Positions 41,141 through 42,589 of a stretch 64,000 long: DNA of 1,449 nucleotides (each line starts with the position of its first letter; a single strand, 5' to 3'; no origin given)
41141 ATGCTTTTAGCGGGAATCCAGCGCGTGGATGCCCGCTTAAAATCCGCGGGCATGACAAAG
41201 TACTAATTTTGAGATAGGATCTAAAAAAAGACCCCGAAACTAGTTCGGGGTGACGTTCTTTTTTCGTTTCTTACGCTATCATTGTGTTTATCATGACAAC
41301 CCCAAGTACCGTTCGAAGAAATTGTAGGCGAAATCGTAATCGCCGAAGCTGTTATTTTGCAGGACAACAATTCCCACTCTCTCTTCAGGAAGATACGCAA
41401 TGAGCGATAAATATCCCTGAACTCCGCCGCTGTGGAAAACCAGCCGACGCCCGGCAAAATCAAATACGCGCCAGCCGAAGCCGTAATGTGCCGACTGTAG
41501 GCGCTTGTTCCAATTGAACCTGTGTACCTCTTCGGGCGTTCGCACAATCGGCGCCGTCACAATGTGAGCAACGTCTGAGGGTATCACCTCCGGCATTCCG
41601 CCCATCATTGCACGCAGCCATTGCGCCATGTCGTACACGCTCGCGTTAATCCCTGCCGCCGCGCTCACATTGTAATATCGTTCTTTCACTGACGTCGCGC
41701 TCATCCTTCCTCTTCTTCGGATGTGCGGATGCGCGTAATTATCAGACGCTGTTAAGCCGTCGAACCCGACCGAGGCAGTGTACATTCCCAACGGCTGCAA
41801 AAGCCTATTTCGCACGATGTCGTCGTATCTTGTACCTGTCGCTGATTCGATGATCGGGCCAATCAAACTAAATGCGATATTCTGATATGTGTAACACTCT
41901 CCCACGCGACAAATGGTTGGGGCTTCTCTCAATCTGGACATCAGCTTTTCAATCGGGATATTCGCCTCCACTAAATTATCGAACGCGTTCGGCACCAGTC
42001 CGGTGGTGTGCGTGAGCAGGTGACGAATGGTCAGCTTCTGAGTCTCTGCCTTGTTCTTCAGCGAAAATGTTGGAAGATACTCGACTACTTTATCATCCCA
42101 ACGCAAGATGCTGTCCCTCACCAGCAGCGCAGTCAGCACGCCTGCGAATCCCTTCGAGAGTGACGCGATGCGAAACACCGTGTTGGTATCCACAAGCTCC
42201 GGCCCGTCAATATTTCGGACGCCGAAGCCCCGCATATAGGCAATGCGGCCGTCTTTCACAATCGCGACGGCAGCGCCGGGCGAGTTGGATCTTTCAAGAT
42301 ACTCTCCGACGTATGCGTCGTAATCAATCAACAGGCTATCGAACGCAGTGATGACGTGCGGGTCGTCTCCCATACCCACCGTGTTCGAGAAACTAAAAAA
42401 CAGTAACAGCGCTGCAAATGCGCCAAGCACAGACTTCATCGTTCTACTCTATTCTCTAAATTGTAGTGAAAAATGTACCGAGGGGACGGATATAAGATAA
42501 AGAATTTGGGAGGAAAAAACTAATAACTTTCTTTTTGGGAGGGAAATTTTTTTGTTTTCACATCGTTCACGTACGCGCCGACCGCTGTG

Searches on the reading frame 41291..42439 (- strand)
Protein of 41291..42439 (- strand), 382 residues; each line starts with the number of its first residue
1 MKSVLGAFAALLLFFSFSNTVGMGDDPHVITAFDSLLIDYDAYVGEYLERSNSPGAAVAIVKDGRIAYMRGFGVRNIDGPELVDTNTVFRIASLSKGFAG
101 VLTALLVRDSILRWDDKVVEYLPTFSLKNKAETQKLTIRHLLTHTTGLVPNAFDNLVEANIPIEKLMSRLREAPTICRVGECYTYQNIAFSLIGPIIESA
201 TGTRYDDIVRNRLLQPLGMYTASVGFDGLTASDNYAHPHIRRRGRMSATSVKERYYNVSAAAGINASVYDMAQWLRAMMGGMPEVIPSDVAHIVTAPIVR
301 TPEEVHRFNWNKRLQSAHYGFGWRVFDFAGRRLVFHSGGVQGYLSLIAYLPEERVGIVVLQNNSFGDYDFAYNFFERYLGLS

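Call 86: search_protein_families(library=pfam, proteins=[window:41291-42439:-], max_evalue=0.0001)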
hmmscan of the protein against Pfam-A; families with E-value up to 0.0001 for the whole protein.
window:41291-42439:- (382 aa): 1 family
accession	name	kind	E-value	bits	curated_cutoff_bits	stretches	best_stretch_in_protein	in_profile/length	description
PF00144.29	Beta-lactamase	-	1.1e-63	215.9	27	1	41-366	2-313/329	Beta-lactamase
